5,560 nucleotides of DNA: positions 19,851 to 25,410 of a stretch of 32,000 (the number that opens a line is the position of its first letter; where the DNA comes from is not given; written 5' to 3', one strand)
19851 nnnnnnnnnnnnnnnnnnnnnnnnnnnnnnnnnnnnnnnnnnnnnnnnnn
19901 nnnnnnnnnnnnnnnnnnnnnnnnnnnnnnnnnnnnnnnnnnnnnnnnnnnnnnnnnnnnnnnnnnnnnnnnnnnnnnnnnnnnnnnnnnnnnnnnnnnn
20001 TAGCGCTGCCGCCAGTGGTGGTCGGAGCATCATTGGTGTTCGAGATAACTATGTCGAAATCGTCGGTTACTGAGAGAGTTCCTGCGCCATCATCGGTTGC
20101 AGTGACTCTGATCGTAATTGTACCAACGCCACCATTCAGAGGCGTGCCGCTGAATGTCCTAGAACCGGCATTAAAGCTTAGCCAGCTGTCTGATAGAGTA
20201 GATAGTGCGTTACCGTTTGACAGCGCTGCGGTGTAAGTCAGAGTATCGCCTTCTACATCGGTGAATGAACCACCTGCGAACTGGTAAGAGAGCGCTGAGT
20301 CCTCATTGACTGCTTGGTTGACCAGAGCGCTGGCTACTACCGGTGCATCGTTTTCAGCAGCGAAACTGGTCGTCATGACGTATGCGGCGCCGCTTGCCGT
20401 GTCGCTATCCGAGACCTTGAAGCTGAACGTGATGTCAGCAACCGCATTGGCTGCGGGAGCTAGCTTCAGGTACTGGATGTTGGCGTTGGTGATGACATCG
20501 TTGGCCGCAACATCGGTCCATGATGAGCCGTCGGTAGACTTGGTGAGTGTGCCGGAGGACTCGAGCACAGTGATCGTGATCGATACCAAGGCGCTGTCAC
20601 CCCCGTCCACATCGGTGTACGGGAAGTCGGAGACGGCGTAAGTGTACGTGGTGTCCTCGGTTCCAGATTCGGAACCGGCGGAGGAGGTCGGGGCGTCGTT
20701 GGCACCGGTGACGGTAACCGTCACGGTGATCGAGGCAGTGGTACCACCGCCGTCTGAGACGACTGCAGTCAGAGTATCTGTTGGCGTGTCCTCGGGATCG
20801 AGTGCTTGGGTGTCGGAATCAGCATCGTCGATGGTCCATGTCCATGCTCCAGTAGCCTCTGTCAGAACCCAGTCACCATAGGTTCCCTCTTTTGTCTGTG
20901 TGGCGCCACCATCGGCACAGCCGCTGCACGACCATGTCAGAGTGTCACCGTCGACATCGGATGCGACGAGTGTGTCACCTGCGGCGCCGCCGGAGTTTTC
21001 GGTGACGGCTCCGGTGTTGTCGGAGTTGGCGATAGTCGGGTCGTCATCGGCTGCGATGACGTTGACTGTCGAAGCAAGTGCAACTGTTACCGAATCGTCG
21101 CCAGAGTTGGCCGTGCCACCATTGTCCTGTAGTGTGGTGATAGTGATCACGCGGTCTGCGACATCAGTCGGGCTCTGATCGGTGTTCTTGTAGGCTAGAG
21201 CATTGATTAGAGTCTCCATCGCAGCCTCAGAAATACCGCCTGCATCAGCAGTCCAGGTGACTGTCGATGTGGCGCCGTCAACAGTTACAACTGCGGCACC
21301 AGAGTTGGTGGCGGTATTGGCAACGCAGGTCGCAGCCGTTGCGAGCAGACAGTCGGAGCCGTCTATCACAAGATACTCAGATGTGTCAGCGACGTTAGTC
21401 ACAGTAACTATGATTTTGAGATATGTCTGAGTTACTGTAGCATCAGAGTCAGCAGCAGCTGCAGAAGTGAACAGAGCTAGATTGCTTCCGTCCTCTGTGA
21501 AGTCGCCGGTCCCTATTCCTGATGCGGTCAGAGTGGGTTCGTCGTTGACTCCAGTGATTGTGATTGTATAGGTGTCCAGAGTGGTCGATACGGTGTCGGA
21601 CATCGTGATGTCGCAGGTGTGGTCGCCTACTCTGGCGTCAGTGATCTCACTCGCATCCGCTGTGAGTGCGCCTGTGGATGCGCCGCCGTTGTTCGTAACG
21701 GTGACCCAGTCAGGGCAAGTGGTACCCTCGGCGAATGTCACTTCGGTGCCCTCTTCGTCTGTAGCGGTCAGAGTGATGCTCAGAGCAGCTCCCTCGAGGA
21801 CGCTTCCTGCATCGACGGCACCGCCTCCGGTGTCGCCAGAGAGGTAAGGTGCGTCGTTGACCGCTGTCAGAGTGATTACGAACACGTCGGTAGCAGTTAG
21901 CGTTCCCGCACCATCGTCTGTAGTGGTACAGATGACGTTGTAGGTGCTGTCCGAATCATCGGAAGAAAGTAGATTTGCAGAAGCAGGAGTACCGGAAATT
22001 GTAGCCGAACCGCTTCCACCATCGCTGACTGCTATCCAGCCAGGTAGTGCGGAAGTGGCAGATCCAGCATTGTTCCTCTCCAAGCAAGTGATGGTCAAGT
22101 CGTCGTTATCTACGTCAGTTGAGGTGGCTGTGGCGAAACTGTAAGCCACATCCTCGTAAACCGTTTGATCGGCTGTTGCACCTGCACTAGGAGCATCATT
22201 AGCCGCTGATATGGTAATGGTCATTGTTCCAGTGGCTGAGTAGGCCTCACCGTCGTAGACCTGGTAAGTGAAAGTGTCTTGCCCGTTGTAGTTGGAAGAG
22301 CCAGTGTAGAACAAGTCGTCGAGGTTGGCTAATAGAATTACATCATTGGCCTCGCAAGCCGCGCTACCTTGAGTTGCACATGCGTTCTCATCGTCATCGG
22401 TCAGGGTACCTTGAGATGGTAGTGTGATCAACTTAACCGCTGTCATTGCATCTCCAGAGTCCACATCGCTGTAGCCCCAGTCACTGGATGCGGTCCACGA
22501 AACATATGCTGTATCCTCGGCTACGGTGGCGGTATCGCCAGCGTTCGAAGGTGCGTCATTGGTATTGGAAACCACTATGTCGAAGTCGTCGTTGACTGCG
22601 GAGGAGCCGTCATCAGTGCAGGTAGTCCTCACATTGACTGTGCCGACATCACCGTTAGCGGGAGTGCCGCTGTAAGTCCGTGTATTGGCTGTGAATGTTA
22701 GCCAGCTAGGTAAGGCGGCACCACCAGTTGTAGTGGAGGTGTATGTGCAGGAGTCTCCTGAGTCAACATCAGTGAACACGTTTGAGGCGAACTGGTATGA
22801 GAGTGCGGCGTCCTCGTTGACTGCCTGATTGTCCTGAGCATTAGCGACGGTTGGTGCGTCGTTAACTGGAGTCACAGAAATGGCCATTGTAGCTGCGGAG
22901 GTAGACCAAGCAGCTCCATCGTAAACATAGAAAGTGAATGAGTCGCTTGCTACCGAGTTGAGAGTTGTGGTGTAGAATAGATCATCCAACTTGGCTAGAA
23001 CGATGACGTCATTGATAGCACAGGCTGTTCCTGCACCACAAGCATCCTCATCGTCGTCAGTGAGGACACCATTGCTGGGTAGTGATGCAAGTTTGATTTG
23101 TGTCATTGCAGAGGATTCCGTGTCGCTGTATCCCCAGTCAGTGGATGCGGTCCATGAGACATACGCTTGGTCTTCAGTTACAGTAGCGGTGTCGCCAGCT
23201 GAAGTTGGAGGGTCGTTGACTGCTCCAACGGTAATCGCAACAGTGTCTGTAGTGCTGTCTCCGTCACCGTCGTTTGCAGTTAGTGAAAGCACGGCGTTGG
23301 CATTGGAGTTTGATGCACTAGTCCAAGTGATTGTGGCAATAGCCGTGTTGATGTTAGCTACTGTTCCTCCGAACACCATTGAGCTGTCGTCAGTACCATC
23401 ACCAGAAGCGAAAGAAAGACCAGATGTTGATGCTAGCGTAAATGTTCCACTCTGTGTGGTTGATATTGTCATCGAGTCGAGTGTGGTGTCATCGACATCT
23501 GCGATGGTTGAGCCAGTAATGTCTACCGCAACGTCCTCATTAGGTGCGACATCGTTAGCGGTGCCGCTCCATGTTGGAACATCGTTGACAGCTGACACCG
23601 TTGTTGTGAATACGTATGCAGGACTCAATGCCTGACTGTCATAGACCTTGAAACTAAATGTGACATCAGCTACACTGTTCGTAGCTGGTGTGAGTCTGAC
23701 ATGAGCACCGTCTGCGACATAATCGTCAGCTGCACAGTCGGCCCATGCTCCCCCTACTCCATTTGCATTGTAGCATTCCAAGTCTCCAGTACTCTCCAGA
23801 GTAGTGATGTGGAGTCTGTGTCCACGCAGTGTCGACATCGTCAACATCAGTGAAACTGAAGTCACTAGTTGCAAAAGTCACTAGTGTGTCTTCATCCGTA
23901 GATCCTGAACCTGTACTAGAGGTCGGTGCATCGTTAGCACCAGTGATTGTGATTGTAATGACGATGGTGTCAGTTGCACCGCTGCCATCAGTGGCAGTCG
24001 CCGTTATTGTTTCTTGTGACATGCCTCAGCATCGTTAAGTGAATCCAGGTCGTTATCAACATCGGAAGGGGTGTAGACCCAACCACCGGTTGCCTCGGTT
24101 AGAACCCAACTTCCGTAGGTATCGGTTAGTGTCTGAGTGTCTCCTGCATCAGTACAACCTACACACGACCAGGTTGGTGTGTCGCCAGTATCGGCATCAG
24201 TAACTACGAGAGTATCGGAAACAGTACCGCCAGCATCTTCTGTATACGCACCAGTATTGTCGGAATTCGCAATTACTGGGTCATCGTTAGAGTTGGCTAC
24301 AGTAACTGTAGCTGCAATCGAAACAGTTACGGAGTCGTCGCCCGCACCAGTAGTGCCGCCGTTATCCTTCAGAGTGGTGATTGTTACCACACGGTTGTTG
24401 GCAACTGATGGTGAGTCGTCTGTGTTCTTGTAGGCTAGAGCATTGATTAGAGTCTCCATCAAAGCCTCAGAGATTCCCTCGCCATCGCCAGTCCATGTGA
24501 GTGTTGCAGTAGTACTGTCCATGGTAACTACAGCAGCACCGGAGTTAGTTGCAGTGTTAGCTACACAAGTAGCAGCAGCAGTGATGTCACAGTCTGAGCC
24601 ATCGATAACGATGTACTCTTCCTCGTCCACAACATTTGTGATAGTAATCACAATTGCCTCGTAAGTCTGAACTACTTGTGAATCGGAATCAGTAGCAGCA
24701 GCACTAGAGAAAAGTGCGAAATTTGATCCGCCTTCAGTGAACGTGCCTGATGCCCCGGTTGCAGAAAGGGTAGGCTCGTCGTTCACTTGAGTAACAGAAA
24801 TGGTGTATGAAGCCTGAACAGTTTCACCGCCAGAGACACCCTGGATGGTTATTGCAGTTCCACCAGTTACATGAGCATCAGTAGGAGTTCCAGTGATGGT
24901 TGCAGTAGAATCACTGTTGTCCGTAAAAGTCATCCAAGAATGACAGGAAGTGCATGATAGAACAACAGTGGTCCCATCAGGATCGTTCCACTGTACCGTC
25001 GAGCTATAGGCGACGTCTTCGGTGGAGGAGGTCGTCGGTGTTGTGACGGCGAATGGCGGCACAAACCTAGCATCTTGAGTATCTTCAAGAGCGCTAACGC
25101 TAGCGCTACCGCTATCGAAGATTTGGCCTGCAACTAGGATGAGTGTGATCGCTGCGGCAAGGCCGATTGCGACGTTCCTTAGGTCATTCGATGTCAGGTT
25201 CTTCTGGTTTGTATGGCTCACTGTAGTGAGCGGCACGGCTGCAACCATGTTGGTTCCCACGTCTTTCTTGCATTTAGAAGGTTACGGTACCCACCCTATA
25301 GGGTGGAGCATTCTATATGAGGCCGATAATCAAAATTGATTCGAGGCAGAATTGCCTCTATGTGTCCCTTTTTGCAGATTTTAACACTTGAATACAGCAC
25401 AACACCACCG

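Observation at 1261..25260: One export signal, one anchor: eight ORFs from 25260 to 1261 look like a single 24-kb (~8,000-codon) archaeal surface-protein gene in pieces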

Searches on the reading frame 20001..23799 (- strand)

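Call 41: search_protein_families(library=ncbifam, proteins=[window:20001-23799:-], max_evalue=0.01)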
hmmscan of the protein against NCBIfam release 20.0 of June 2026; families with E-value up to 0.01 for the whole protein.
window:20001-23799:- (1266 aa): 3 families
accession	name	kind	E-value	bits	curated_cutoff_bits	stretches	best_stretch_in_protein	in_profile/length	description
NF012211.1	tand_rpt_95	domain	1.9e-36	124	90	6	482-542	36-96/98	tandem-95 repeat protein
NF038112.1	myxo_dep_M36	subfamily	1.5e-13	48.8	1500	2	501-788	1253-1506/1604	myxosortase-dependent M36 family metallopeptidase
TIGR01965.1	VCBS_repeat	domain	1.4e-11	44.4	15.5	1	966-1050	18-98/99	VCBS domain-containing protein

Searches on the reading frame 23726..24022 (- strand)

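Call 6: search_protein_families(library=pfam, proteins=[window:23726-24022:-], max_evalue=0.01)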
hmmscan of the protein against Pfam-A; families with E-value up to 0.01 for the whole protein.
window:23726-24022:- (98 aa): 2 families
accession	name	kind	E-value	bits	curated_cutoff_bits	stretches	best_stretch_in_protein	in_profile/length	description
PF17803.7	Cadherin_4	-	1.1e-06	29.5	25.1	1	22-69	3-51/71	Bacterial cadherin-like domain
PF17963.7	Big_9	-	0.00089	20.5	23.6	0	30-71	1-43/89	Bacterial Ig domain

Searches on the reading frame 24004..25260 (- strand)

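Call 6: search_protein_families(library=pfam, proteins=[window:24004-25260:-], max_evalue=0.01)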
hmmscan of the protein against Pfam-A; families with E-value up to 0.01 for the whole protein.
window:24004-25260:- (418 aa): 1 family
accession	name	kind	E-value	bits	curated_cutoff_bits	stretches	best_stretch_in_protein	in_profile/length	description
PF17803.7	Cadherin_4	-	0.007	17.3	25.1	1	317-396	3-71/71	Bacterial cadherin-like domain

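Call 41: search_protein_families(library=ncbifam, proteins=[window:24004-25260:-], max_evalue=0.01)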
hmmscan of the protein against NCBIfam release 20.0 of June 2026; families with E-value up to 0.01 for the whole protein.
window:24004-25260:- (418 aa): 0 families
